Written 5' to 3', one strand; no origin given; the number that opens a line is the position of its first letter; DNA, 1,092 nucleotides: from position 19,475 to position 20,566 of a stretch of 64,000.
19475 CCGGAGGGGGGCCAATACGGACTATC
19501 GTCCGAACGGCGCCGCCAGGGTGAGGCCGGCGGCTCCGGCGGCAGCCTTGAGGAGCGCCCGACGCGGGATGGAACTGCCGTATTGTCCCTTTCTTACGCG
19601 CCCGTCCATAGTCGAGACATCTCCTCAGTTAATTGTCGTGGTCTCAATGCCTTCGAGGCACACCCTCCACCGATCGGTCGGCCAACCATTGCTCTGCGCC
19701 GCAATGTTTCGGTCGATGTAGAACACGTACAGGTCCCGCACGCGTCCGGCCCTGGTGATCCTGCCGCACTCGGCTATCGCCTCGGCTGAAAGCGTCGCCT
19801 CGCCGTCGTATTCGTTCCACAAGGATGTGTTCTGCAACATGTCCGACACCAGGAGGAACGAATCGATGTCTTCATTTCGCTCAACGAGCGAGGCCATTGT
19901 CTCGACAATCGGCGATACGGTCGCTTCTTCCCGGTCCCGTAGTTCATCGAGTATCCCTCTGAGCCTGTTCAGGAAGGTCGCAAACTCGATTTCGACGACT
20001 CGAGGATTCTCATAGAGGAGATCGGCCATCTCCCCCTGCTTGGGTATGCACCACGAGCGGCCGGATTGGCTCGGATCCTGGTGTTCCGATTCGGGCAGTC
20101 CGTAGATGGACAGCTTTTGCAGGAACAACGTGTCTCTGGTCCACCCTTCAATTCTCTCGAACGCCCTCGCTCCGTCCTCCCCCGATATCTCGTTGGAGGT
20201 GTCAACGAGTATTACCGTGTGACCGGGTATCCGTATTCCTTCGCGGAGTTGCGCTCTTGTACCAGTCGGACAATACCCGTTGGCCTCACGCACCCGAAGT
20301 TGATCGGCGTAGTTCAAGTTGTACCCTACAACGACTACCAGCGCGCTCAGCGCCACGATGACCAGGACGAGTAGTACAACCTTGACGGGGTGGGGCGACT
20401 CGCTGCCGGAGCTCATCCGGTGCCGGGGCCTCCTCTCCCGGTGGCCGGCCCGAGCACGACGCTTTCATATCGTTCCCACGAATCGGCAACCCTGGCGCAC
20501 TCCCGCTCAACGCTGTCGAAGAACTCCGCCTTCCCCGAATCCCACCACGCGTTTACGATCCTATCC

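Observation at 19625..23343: Four head-to-tail, translationally coupled genes (HEPN-like plus three membrane proteins, one vWA-like): candidate undescribed defence module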

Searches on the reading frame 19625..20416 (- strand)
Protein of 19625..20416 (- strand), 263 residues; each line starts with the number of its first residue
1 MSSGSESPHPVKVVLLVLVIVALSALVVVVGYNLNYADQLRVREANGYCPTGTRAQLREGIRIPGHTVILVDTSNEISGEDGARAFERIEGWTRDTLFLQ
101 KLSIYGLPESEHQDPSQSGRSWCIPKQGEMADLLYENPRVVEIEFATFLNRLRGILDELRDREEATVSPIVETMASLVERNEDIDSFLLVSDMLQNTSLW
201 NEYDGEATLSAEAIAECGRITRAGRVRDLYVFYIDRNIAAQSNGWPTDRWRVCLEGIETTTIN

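Call 5: search_protein_families(library=pfam, proteins=[window:19625-20416:-], max_evalue=1)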
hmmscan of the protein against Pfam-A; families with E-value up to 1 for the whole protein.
window:19625-20416:- (263 aa): 0 families

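Call 6: search_protein_families(library=padloc, proteins=[window:19625-20416:-], max_evalue=1)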
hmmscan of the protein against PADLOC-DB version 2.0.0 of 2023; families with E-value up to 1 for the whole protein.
window:19625-20416:- (263 aa): 0 families

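Call 7: search_protein_families(library=ncbifam, proteins=[window:19625-20416:-], max_evalue=1)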
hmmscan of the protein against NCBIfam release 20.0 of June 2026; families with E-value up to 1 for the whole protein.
window:19625-20416:- (263 aa): 0 families

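Call 18: find_homologous_proteins(query=window:19625-20416:-)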
Query window:19625-20416:- (263 aa): 81 proteins with E <= 0.001 among 2588 candidates.
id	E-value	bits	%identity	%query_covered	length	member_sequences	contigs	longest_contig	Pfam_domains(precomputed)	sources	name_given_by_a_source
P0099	2.0e-169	579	99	100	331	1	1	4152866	-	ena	-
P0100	9.4e-163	557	96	100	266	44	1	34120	-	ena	-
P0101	7.7e-143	492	85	100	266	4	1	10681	-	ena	-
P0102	1.1e-142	492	84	100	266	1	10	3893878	-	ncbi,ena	-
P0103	9.7e-142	489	84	100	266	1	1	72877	-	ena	-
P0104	1.1e-141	488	84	100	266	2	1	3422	-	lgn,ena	-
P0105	2.4e-139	481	83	100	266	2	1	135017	-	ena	-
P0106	9.3e-139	479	83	100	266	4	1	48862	-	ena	-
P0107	1.1e-138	479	83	100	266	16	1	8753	-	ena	-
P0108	1.5e-137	475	83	100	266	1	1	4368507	-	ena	-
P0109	1.4e-136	472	81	100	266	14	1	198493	-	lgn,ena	-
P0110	1.5e-136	472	81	100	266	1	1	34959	-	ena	-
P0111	5.4e-135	467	79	100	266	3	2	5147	-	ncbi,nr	ncbi:MAG: hypothetical protein OXF01_16410 [Gemmatimonadetes bacterium]|nr:hypothetical protein [Gem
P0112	3.9e-132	457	79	100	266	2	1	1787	-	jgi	jgi:hypothetical protein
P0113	2.4e-131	455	78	100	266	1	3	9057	-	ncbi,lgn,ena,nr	ncbi:MAG: hypothetical protein F4Z31_20370 [Gemmatimonadetes bacterium]|nr:hypothetical protein [Gem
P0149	3.6e-69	251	50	95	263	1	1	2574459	-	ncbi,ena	-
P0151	1.0e-68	249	52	97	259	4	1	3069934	-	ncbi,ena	-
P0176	2.4e-42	163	43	81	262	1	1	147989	-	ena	-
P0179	1.7e-6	46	30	58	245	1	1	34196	-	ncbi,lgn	-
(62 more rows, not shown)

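Call 29: find_encoding_contigs(protein=P0151, flank=7000, max_places=2)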
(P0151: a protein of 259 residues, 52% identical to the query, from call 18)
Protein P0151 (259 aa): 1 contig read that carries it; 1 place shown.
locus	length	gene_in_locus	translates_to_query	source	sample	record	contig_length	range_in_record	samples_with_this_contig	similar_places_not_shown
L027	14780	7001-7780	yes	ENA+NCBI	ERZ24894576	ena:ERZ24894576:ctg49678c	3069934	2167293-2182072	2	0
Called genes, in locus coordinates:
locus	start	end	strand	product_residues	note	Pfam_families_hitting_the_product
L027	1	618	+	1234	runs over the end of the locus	PF16078:2-oxogl_dehyd_N, PF00198:2-oxoacid_dh, PF00676:E1_dh, PF02779:Transket_pyr, PF16870:OxoGdeHyase_C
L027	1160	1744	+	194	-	PF01725:Ham1p_like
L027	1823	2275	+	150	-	PF02580:Tyr_Deacylase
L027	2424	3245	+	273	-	-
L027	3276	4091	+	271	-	-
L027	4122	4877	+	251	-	PF03352:Adenine_glyco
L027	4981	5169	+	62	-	PF01967:MoaC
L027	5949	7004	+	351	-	-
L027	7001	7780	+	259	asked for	-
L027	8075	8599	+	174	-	PF01967:MoaC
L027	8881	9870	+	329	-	PF12127:FloA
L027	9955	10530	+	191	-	-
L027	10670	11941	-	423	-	PF01595:CNNM, PF00571:CBS (faint), PF03471:CorC_HlyC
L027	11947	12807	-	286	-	-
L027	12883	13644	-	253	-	PF04012:PspA_IM30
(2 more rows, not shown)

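Call 30: find_encoding_contigs(protein=P0149, flank=7000, max_places=2)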
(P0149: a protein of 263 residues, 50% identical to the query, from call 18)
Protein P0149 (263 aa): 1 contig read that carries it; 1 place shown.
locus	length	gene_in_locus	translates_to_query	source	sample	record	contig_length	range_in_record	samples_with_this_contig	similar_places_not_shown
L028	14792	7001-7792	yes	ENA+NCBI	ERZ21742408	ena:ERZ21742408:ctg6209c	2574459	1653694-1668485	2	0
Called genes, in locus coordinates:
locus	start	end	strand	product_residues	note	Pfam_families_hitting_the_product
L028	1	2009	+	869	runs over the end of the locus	PF02861:Clp_N, PF13191:AAA_16 (weak), PF00004:AAA, PF17871:AAA_lid_9, PF07724:AAA_2, PF00004:AAA, PF07728:AAA_5, PF10431:ClpB_D2-small, +6 more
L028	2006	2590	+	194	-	-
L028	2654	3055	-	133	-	PF13669:Glyoxalase_4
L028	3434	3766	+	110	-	PF00085:Thioredoxin, PF13098:Thioredoxin_2 (weak)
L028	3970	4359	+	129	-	-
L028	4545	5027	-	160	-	-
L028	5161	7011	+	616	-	-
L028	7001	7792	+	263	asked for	-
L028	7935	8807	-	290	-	PF26739:DUF8245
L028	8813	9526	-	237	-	-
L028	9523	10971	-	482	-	PF28082:ZorA-like_t1 (weak), PF01442:Apolipoprotein (faint)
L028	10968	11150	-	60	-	-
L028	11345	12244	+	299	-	PF00590:TP_methylase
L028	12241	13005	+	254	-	PF13709:DUF4159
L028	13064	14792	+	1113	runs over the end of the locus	-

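Call 31: find_encoding_contigs(protein=P0179, flank=7000, max_places=2)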
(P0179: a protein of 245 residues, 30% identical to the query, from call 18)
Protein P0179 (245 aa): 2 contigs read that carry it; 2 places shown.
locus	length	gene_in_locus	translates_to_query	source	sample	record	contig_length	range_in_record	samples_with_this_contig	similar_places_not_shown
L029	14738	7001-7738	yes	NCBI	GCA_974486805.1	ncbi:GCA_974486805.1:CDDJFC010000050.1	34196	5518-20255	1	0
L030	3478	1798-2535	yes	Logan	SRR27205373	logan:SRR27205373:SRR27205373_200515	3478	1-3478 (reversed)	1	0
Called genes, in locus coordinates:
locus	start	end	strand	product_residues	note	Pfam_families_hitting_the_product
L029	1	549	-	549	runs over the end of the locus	PF00753:Lactamase_B, PF12706:Lactamase_B_2, PF22505:RNase_J_b_CASP, PF07521:RMMBL, PF17770:RNase_J_C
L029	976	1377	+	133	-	-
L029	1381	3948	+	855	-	PF13085:Fer2_3 (weak), PF01799:Fer2_2, PF01315:Ald_Xan_dh_C, PF02738:MoCoBD_1, PF20256:MoCoBD_2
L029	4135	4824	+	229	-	PF02498:Bro-N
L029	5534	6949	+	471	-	-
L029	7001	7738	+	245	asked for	-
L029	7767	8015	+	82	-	-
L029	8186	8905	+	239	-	-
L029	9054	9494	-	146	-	PF02662:FlpD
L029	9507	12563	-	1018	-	PF00890:FAD_binding_2 (faint), PF07992:Pyr_redox_2, PF00070:Pyr_redox (weak), PF07992:Pyr_redox_2, PF12831:FAD_oxidored, PF13450:NAD_binding_8, PF00037:Fer4 (weak), PF12838:Fer4_7 (weak), +11 more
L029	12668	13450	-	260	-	PF09520:HinfI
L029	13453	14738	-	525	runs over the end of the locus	PF01555:N6_N4_Mtase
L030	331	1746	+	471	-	-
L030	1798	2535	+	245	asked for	-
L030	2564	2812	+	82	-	-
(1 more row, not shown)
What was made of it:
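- HinfI R-M and Bro-N in L029 (call 31);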

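Call 37: search_solved_structures(query=A3, max_evalue=10, show_alignments=3)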
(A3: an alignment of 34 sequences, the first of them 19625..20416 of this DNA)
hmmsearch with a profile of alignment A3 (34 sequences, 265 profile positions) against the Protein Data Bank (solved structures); distinct sequences matched with E-value up to 10: 15.
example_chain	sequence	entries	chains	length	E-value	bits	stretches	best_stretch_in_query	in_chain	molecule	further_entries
7wxz_A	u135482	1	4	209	0.011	18.3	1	129-161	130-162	Spike protein S2'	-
7zr2_A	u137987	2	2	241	0.013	18.1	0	134-161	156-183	Spike protein S2',Chimeric protein mimic of SARS-CoV-2 Spike HR1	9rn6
1lsj_A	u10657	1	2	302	0.12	15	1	61-94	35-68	3-HYDROXYACYL-COA DEHYDROGENASE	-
2hdh_A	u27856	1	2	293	0.12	15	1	61-94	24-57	L-3-HYDROXYACYL COA DEHYDROGENASE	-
1m75_A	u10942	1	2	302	0.12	15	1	61-94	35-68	3-HYDROXYACYL-COA DEHYDROGENASE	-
1lso_A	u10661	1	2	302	0.12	15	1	61-94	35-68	3-HYDROXYACYL-COA DEHYDROGENASE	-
1f0y_A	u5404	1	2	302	0.12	15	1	61-94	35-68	L-3-HYDROXYACYL-COA DEHYDROGENASE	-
1m76_A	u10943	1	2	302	0.12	14.9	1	61-94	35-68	3-HYDROXYACYL-COA DEHYDROGENASE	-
1il0_A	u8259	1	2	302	0.12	14.9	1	61-94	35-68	3-hydroxyacyl-CoA dehydrogenase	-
3hdh_A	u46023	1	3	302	0.12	14.9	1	61-94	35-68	PROTEIN (L-3-HYDROXYACYL COA DEHYDROGENASE)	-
3had_A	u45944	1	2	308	0.12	14.9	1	61-94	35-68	PROTEIN (L-3-HYDROXYACYL COA DEHYDROGENASE)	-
3rqs_A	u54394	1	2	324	0.12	14.9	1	61-94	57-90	Hydroxyacyl-coenzyme A dehydrogenase, mitochondrial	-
1f12_A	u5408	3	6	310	0.12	14.9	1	61-94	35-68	L-3-HYDROXYACYL-COA DEHYDROGENASE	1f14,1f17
9bwf_A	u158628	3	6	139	0.3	13.6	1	113-145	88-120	Cellulose oxidative enzyme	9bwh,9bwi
7ek6_A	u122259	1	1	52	0.48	13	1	130-161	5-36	Spike protein S2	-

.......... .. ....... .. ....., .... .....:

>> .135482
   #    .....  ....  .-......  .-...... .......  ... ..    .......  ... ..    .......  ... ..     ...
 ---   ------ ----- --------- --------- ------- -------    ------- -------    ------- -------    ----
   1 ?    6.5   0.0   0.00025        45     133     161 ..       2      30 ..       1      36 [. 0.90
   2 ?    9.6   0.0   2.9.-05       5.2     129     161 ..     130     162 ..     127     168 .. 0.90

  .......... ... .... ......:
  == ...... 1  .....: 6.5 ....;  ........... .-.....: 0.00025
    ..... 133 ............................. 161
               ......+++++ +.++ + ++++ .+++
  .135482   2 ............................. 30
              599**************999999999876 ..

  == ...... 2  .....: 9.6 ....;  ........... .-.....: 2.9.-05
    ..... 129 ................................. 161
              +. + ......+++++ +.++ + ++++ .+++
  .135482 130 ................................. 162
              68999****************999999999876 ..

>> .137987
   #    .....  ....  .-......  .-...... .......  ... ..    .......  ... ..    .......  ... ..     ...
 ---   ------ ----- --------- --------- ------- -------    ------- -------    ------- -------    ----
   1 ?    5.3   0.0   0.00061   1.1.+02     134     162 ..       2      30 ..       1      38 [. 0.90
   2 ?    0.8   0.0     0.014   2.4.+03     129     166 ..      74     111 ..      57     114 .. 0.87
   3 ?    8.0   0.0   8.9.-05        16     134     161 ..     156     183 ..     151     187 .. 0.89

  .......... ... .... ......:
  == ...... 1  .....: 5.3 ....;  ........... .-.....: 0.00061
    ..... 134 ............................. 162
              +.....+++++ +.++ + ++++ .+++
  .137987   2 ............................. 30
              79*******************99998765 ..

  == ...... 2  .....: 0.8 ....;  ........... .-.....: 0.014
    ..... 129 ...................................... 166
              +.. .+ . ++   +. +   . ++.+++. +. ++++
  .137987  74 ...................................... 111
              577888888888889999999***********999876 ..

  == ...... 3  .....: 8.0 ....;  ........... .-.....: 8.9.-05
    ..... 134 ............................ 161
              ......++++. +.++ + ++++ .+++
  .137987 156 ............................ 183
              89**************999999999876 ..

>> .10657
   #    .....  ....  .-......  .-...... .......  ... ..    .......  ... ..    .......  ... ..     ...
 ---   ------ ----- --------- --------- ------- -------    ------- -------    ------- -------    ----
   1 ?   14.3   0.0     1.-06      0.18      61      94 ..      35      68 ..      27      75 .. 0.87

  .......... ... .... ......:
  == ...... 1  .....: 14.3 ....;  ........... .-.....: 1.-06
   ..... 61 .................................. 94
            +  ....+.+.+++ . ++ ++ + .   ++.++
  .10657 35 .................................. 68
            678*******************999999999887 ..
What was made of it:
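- On vWA domain: The profile search of PDB sequences finds no vWA protein (call 37).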

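Call 53: predict_structure(alignment_id=A3)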
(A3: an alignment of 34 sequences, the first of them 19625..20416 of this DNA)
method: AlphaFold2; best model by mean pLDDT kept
length: 263 residues; sequences in the alignment: 34
mean_pLDDT: 89.6   pTM: 0.83
mean pLDDT of the five models: 89.6, 88.9, 88.7, 86.2, 86.1
residues with pLDDT >= 90: 179; 70-90: 76; 50-70: 5; < 50: 3
segments of 3 or more residues with pLDDT < 50: 1-3
pLDDT, mean of each block of 10 residues (from residue 1): 56 92 96 94 93 93 95 88 94 87 93 88 91 92 94 90 85 94 95 91 84 93 89 87 83 94 89
secondary structure, 60 per line:
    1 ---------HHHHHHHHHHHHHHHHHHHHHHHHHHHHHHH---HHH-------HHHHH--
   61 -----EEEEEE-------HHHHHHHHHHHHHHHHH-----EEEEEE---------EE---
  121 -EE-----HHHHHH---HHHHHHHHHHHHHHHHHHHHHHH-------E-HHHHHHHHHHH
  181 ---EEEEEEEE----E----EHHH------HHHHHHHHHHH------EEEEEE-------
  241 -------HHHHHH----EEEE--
elements in order: H10-40 H54-58 E66-71 H79-95 E101-106 H129-134 H138-160 H170-180 E184-191 H211-221 E228-233 H248-253 E258-261
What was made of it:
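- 19625..20416 (-): p4: 263-aa single-pass protein (TM about residues 11-32) with a vWA-fold domain (about residues 60-263), predicted to be periplasmic. AF2 model with pLDDT 89.6 and pTM 0.83 (call 53).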

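Call 57: fold_search(model_id=the predicted structure, library=pdb)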
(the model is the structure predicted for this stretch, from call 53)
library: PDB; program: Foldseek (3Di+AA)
matches with E <= 10: 839; with E <= 0.001: 42
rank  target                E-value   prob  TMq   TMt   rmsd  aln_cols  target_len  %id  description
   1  4jdu                  1.5e-05  1.00  0.38  0.48   8.4       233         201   14  The crystal structure of an aerotolerance-related membrane protein from Bacteroides fragilis NCTC 9343 with multiple mut (released 2013-03-27)
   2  9c4f_I                1.9e-05  1.00  0.39  0.50   6.4       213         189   11  Infectious B19V capsid (released 2024-10-16)
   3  6fpy_A                3.6e-05  1.00  0.35  0.18   5.6       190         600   12  Inter-alpha-inhibitor heavy chain 1, wild type (released 2019-02-27)
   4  6fpz_A                4.3e-05  1.00  0.35  0.18   5.6       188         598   10  Inter-alpha-inhibitor heavy chain 1, D298A (released 2019-02-27)
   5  6k88_B                7.0e-05  1.00  0.40  0.45   7.4       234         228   16  RGLG1 MIDAS binds calcium ion (released 2020-06-24)
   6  3eh2_C                7.5e-05  1.00  0.40  0.17  11.3       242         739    9  Crystal structure of the human COPII-coat protein Sec24c (released 2008-10-21)
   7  6fpy_B                8.5e-05  1.00  0.33  0.17   6.9       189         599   12  Inter-alpha-inhibitor heavy chain 1, wild type (released 2019-02-27)
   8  9ya0_GA               1.1e-04  1.00  0.37  0.14  12.4       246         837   13  Cryo-EM structure of pre-conoid ring 2 (PCR P2 ring)from Toxoplasma gondii (released 2025-11-19)
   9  1m2v_A                1.2e-04  1.00  0.38  0.17  11.4       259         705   10  Crystal Structure of the yeast Sec23/24 heterodimer (released 2002-09-20)
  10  1fe8_C                1.4e-04  1.00  0.37  0.47   6.7       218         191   11  CRYSTAL STRUCTURE OF THE VON WILLEBRAND FACTOR A3 DOMAIN IN COMPLEX WITH A FAB FRAGMENT OF IGG RU5 THAT INHIBITS COLLA (released 2001-04-04)
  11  8bsh_A                1.5e-04  1.00  0.32  0.13  11.8       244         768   10  COPII inner coat (released 2023-01-18)
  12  6zga_A                1.5e-04  0.99  0.34  0.15  13.7       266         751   11  COPII on membranes, inner coat (released 2021-02-17)
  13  5vnf_A                1.7e-04  0.99  0.34  0.16  12.5       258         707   11  Crystal structure of Sec23a/Sec24a/Sec22 complexed with a C-terminal VV sorting motif (released 2017-07-05)
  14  4hqo_A                1.8e-04  1.00  0.40  0.41   5.9       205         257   13  Crystal structure of Plasmodium vivax TRAP protein (released 2012-12-26)
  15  5vnm_A                1.9e-04  1.00  0.37  0.17  11.9       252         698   12  Crystal structure of Sec23a/Sec24a/Sec22 complexed with 4-phenylbutyric acid (15mM soaking) (released 2017-07-05)
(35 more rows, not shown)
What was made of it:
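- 19625..20416 (-): 42 PDB hits at E<=1e-3, of which the top ~30 are vWA-type (4jdu, ITIH1, RGLG1, Sec23/24, vWF A3, TRAP, CMG2, factor B) (call 57).
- On vWA domain: TM-score normalised to the target is 0.4-0.55 (calls 53, 57).
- Closest known: BatA/BatB-type membrane vWA proteins of the Bacteroides aerotolerance operon. Same: Best structural match of the p4 model (E 1.5e-5, call 57).
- vWA fold: calls 53 and 57.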

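Call 59: find_encoding_contigs(protein=P0176, flank=7000, max_places=2)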
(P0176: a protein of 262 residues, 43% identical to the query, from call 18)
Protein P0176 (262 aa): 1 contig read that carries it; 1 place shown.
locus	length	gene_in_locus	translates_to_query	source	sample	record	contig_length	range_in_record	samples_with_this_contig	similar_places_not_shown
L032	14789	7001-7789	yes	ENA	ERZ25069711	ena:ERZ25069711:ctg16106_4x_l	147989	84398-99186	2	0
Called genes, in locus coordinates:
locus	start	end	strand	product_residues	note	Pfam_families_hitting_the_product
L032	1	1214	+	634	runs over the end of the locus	PF00582:Usp, PF08369:PCP_red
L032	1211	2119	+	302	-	PF01656:CbiA, PF09140:MipZ (weak), PF10609:ParA, PF13614:AAA_31 (weak)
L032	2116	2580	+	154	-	PF08369:PCP_red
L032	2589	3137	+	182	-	PF04343:DUF488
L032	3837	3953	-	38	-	-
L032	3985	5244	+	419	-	PF01548:DEDD_Tnp_IS110, PF02371:Transposase_20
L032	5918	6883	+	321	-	-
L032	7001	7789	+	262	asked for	-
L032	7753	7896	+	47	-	-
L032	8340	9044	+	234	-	PF13356:Arm-DNA-bind_3, PF22022:Phage_int_M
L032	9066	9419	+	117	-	PF00589:Phage_integrase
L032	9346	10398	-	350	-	-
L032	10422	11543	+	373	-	PF10137:CAP12-PCTIR_TIR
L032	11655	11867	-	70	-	PF04899:MbeD_MobD (faint)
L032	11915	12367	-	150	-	-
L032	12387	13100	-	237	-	-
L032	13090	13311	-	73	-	PF05713:MobC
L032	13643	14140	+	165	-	PF01548:DEDD_Tnp_IS110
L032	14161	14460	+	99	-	-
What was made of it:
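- a TIR protein, integrase, IS110 and Mob genes in L032 (call 59);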

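Call 61: find_related_loci(query=A3, collection=viral_contigs, flank=8000)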
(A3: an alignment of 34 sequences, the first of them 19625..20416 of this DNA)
Query A3 (263 aa) in viral_contigs; peptide patterns used: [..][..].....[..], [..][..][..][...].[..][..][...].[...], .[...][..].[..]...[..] (x = any residue, [..] = any of these).
62 stretches matched a pattern, but none encodes a relative of the query by tblastn (E <= 1e-3).
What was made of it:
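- No relatives were found in IMG/VR (call 61).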

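Call 63: find_related_loci(query=A3, collection=metagenome_contigs, flank=8000)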
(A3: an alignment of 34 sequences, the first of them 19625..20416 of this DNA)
Query A3 (263 aa) in metagenome_contigs; peptide patterns used: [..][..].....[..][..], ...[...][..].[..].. (x = any residue, [..] = any of these).
461 stretches matched a pattern; 276 encode a relative of the query (tblastn E <= 1e-3); the best 80 are kept; 80 distinct loci.
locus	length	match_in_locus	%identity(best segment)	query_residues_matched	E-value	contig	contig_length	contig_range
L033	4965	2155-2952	79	1-263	9e-144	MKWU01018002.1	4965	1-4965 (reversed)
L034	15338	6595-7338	59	15-263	1e-94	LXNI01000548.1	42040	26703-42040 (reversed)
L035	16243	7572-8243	49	38-263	3e-68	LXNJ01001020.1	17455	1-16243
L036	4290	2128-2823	43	13-254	6e-59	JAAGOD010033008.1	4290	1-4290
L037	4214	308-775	35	44-203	2e-17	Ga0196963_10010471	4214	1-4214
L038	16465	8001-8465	34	62-211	3e-16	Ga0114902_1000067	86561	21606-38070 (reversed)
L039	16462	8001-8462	35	63-211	3e-16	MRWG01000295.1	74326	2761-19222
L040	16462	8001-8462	35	63-211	5e-16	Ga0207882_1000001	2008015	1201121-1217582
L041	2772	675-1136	35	63-211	4e-16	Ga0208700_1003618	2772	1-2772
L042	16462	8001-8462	35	63-211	5e-16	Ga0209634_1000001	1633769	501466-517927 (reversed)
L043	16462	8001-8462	35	63-211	5e-16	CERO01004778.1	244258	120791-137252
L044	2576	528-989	35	63-211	4e-16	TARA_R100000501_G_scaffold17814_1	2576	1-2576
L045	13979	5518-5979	35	63-211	5e-16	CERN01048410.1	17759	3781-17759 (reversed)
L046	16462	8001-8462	35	63-211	5e-16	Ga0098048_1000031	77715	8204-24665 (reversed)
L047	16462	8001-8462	35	63-211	5e-16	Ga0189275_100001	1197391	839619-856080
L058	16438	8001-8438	34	63-203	4e-14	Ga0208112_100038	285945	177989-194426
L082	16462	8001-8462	29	63-211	4e-13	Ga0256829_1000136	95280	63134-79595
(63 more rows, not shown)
